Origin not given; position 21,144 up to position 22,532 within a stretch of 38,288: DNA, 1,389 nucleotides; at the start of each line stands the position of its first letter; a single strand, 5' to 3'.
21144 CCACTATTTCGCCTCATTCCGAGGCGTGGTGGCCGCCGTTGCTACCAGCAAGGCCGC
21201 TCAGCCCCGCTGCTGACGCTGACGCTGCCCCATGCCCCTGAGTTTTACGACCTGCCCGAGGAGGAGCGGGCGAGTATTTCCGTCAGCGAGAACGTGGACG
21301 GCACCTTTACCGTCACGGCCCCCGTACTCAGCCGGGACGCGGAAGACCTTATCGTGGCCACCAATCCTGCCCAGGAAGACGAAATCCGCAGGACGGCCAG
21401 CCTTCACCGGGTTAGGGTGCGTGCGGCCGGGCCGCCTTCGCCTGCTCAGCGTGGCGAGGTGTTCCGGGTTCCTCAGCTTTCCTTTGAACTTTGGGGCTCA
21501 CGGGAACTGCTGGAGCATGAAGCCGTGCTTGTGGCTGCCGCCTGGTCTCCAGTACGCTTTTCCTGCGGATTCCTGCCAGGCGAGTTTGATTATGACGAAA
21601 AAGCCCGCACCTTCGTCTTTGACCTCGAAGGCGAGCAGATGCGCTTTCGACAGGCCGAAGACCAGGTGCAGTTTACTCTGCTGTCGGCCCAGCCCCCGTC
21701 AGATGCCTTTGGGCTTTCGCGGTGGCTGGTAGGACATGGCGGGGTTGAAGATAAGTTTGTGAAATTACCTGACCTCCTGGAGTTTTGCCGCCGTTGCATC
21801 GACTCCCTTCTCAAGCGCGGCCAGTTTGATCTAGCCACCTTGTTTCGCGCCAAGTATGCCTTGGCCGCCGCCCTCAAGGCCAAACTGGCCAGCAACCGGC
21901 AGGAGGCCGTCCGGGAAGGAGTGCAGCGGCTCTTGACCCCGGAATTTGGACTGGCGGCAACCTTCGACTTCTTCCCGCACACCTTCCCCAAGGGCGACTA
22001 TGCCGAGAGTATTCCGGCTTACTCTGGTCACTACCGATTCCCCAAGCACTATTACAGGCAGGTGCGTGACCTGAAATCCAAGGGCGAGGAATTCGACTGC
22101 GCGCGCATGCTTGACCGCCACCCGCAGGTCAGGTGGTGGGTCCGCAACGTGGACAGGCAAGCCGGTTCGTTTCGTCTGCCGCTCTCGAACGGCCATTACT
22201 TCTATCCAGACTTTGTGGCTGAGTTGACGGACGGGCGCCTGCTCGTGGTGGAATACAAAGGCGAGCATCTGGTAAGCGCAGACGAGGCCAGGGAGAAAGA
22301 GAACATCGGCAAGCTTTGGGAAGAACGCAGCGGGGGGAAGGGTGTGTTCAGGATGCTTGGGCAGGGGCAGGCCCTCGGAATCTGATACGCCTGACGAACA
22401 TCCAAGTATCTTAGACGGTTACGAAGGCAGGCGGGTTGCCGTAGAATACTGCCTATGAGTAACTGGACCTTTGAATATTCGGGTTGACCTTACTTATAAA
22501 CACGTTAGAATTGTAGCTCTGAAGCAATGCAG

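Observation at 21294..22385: Helicase-less paralogue of the Type III Res C-terminal nuclease region as a stand-alone ORF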

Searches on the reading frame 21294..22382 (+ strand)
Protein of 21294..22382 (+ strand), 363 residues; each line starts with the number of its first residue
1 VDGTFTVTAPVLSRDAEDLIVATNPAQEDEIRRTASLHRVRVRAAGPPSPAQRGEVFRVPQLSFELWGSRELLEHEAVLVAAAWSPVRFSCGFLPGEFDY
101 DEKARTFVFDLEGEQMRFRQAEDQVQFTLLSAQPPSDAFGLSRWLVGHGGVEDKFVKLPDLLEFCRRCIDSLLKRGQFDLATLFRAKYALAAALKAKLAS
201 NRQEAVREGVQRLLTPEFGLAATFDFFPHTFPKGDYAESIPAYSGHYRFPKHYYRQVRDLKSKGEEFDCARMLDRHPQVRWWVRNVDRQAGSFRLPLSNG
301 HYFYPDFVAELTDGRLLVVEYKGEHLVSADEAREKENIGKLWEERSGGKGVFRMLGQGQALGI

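Call 4: search_protein_families(library=pfam, proteins=[window:21294-22382:+], max_evalue=0.01)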
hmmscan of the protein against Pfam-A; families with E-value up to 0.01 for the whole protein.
window:21294-22382:+ (363 aa): 0 families

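Call 6: search_protein_families(library=pfam, proteins=[window:21294-22382:+], max_evalue=10)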
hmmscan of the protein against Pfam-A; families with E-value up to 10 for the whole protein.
window:21294-22382:+ (363 aa): 0 families

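Call 7: search_protein_families(library=ncbifam, proteins=[window:21294-22382:+], max_evalue=1)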
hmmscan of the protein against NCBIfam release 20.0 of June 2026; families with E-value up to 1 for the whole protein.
window:21294-22382:+ (363 aa): 1 family
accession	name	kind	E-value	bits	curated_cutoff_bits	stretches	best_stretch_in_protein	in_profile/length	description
NF046055.1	restr_BPTD_3080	equivalog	1.1e-05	23.7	800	1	266-342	863-938/970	BPTD_3080 family restriction endonuclease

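Call 8: search_protein_families(library=padloc, proteins=[window:21294-22382:+], max_evalue=1)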
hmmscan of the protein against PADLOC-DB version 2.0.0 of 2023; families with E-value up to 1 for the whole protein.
window:21294-22382:+ (363 aa): 3 families
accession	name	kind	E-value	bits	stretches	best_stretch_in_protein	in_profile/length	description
PDLC03650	REase_III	-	4.5e-51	172.2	1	11-354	529-875/898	Type III restriction enzyme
PDLC03648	REase_III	-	0.00056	16.1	1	260-338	746-820/871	Type III restriction enzyme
PDLC03653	REase_III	-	0.043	9.9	1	263-341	759-841/883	Type III restriction enzyme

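Call 9: find_homologous_proteins(query=window:21294-22382:+)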
Query window:21294-22382:+ (363 aa): 110 proteins with E <= 0.001 among 7398 candidates.
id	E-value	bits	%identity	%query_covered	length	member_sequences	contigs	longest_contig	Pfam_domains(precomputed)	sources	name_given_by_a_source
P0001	3.9e-246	834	100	100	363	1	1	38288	-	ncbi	ncbi:MAG: hypothetical protein V2A77_08165 [Pseudomonadota bacterium]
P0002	2.5e-188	644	81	94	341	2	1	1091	-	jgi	jgi:type III restriction enzyme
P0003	1.2e-125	438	59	99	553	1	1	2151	-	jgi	jgi:type III restriction enzyme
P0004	6.5e-123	429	58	97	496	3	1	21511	-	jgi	jgi:type III restriction enzyme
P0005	5.0e-111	389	54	97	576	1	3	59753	-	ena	-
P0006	5.0e-111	389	54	97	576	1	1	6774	-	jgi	-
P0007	3.4e-108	380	52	97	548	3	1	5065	-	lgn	-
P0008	1.4e-106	375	52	99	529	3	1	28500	-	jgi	jgi:type III restriction enzyme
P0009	2.3e-97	345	49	97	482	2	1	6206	-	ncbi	-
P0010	1.0e-95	339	55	82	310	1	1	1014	-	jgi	jgi:type III restriction enzyme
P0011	5.1e-87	310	53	80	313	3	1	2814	-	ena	-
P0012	4.6e-80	288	50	76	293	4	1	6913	-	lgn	-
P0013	3.7e-76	275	51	74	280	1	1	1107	-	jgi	jgi:type III restriction enzyme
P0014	1.4e-66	243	41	97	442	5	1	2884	-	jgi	-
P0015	2.3e-66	243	41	95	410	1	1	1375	-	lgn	-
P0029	1.1e-60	224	40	97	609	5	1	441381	-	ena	-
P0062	4.0e-45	173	46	59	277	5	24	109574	-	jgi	jgi:type III restriction enzyme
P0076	7.8e-41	158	35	95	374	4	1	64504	-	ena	-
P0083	8.1e-39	152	37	79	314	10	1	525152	-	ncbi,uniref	ncbi:hypothetical protein [Shinella sp. BYT-45]|uniref:hypothetical protein n=1 Tax=Shinella sp. BYT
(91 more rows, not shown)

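Call 16: find_encoding_contigs(protein=P0029, flank=8000, max_places=3)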
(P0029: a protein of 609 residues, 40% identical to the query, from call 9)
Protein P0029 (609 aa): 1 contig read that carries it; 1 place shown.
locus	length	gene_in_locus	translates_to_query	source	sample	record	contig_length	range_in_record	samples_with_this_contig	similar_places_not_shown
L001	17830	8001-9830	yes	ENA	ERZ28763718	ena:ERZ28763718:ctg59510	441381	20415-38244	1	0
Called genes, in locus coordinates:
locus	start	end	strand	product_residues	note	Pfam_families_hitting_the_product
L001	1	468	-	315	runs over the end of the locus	PF13737:DDE_Tnp_1_5, PF01609:DDE_Tnp_1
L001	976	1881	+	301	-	-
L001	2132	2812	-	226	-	PF13737:DDE_Tnp_1_5 (weak), PF01609:DDE_Tnp_1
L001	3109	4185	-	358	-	PF05598:DUF772, PF01609:DDE_Tnp_1, PF13751:DDE_Tnp_1_6 (weak)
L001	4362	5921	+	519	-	PF01555:N6_N4_Mtase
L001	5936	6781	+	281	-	PF04851:ResIII, PF00270:DEAD (weak)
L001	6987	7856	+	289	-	PF13276:HTH_21, PF00665:rve, PF13683:rve_3, PF13333:rve_2 (weak)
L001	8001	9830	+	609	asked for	-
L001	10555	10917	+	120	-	PF13384:HTH_23 (faint)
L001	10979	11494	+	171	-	PF13358:DDE_3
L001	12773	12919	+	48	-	-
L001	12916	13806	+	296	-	PF08308:PEGA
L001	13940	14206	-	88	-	-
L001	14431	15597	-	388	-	PF00174:Oxidored_molyb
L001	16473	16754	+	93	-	-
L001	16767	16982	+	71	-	-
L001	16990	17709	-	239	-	PF00665:rve, PF13610:DDE_Tnp_IS240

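Call 17: find_encoding_contigs(protein=P0005, flank=8000, max_places=3)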
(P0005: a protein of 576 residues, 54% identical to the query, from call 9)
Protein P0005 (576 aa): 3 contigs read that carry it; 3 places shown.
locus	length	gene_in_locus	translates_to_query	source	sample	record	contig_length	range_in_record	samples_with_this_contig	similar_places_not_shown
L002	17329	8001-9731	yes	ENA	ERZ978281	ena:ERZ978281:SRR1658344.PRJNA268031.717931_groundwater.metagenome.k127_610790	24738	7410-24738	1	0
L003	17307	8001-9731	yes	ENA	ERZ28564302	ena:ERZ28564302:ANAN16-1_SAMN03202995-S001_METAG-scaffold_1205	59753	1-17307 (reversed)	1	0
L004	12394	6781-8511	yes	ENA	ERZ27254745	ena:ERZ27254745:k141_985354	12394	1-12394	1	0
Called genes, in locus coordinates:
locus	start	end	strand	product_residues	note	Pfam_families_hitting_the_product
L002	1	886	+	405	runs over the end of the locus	PF13356:Arm-DNA-bind_3, PF22022:Phage_int_M, PF00589:Phage_integrase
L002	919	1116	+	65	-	PF07927:HicA_toxin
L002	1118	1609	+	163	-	PF15970:HicB-like_2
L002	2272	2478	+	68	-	PF05930:Phage_AlpA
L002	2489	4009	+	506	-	-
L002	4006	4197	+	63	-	PF02732:ERCC4 (weak)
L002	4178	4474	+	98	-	-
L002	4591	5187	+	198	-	-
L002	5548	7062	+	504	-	PF01555:N6_N4_Mtase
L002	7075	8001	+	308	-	PF04851:ResIII, PF00270:DEAD (faint)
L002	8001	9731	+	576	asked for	-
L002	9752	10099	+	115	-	PF11225:DUF3024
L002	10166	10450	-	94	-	PF13744:HTH_37 (weak), PF01381:HTH_3, PF13560:HTH_31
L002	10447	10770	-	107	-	PF05973:Gp49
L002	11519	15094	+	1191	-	PF13493:DUF4118, PF00512:HisKA, PF02518:HATPase_c, PF00072:Response_reg, PF00989:PAS, PF08448:PAS_4, PF08447:PAS_3, PF13426:PAS_9, +6 more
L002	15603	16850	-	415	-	PF12704:MacB_PCD, PF02687:FtsX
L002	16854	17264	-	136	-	-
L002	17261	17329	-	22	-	?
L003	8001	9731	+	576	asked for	-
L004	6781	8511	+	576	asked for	-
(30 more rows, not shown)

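Call 18: find_encoding_contigs(protein=P0062, flank=6000, max_places=4)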
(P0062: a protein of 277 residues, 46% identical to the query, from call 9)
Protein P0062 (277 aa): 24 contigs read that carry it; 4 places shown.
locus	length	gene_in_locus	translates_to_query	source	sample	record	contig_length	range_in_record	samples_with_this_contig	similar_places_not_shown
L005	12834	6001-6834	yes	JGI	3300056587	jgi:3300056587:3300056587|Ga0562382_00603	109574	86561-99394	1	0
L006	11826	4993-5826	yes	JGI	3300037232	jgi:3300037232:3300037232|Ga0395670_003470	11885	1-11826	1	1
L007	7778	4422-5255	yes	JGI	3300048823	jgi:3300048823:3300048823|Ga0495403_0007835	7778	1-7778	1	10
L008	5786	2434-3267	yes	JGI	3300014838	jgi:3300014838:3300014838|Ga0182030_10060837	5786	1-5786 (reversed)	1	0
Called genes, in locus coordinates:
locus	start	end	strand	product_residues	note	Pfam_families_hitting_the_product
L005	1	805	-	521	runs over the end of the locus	PF13007:LZ_Tnp_IS66, PF13005:zf-IS66, PF03050:DDE_Tnp_IS66, PF13817:DDE_Tnp_IS66_C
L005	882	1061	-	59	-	PF05717:TnpB_IS66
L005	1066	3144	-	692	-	PF00239:Resolvase, PF07508:Recombinase, PF13408:Zn_ribbon_recom (weak)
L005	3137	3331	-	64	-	-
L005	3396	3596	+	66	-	-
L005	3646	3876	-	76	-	PF05717:TnpB_IS66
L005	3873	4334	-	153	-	PF01527:HTH_Tnp_1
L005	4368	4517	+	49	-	PF04964:Flp_Fap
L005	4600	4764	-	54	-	PF00589:Phage_integrase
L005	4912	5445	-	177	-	-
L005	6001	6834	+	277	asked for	-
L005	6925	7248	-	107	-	PF13744:HTH_37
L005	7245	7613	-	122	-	PF05973:Gp49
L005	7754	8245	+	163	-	-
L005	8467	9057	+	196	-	-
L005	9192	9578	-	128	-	-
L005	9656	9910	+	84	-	-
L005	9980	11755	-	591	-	PF02538:Hydantoinase_B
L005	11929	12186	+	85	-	-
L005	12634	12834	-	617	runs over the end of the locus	PF02543:Carbam_trans_N, PF16861:Carbam_trans_C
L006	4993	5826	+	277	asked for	-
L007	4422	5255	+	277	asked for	-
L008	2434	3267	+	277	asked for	-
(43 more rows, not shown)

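Call 19: find_encoding_contigs(protein=P0083, flank=6000, max_places=2)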
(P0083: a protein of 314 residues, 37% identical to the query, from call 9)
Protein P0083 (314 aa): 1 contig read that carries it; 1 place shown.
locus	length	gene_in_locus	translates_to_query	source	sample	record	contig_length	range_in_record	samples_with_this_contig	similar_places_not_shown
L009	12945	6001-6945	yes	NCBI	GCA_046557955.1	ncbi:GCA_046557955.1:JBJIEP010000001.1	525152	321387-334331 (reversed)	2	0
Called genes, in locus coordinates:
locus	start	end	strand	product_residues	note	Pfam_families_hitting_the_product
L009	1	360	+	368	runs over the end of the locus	PF13433:Peripla_BP_5, PF13458:Peripla_BP_6, PF01094:ANF_receptor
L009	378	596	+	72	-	-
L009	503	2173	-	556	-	PF15420:Abhydrolase_9_N, PF10081:Abhydrolase_9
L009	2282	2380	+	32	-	-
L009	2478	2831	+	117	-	PF07237:DUF1428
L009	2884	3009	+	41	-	-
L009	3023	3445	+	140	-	PF01894:YjbQ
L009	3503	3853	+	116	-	PF07366:SnoaL (weak), PF12680:SnoaL_2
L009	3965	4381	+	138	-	-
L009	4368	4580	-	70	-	-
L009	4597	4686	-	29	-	-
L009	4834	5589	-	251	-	PF04402:SIMPL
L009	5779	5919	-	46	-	-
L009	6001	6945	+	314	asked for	-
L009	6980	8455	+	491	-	PF00078:RVT_1 (weak)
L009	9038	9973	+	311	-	PF00126:HTH_1, PF03466:LysR_substrate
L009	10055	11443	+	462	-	PF00890:FAD_binding_2, PF01134:GIDA (faint), PF01266:DAO, PF03486:HI0933_like, PF07992:Pyr_redox_2 (faint), PF12831:FAD_oxidored, PF13738:Pyr_redox_3 (faint), PF01593:Amino_oxidase (weak)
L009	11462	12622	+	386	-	PF27541:CitB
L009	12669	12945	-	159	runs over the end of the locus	PF13085:Fer2_3 (weak), PF00111:Fer2, PF01799:Fer2_2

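Call 20: find_encoding_contigs(protein=P0076, flank=6000, max_places=2)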
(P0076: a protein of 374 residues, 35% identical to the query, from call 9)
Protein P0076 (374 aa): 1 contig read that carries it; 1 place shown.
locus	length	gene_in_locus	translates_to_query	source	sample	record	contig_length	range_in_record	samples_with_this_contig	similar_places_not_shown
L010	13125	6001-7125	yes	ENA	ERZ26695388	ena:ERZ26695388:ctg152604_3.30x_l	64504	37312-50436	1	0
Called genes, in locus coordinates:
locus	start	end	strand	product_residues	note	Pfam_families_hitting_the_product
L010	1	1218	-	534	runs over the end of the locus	PF03050:DDE_Tnp_IS66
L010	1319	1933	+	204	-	PF01555:N6_N4_Mtase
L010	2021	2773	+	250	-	-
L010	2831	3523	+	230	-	PF01609:DDE_Tnp_1 (weak)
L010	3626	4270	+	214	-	PF01555:N6_N4_Mtase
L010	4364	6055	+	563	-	PF04851:ResIII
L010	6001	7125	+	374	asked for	-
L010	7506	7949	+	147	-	PF13380:CoA_binding_2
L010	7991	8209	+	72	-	-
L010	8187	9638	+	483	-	PF00501:AMP-binding, PF13193:AMP-binding_C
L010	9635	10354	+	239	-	PF00378:ECH_1, PF16113:ECH_2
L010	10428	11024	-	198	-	PF02661:Fic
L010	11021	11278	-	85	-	-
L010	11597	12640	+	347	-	PF03480:DctP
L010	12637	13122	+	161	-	PF04290:DctQ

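Call 22: search_solved_structures(query=A1, max_evalue=1, show_alignments=2)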
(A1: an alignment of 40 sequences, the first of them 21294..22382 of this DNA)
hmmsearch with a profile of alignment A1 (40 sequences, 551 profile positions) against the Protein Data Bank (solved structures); distinct sequences matched with E-value up to 1: 2.
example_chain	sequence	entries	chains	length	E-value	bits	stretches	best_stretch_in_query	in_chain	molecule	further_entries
4zcf_C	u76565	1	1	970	0.027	16.6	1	35-136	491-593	Restriction endonuclease EcoP15I, restriction subunit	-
2ltj_A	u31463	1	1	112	0.77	11.8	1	108-203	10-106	Beta-N-acetylhexosaminidase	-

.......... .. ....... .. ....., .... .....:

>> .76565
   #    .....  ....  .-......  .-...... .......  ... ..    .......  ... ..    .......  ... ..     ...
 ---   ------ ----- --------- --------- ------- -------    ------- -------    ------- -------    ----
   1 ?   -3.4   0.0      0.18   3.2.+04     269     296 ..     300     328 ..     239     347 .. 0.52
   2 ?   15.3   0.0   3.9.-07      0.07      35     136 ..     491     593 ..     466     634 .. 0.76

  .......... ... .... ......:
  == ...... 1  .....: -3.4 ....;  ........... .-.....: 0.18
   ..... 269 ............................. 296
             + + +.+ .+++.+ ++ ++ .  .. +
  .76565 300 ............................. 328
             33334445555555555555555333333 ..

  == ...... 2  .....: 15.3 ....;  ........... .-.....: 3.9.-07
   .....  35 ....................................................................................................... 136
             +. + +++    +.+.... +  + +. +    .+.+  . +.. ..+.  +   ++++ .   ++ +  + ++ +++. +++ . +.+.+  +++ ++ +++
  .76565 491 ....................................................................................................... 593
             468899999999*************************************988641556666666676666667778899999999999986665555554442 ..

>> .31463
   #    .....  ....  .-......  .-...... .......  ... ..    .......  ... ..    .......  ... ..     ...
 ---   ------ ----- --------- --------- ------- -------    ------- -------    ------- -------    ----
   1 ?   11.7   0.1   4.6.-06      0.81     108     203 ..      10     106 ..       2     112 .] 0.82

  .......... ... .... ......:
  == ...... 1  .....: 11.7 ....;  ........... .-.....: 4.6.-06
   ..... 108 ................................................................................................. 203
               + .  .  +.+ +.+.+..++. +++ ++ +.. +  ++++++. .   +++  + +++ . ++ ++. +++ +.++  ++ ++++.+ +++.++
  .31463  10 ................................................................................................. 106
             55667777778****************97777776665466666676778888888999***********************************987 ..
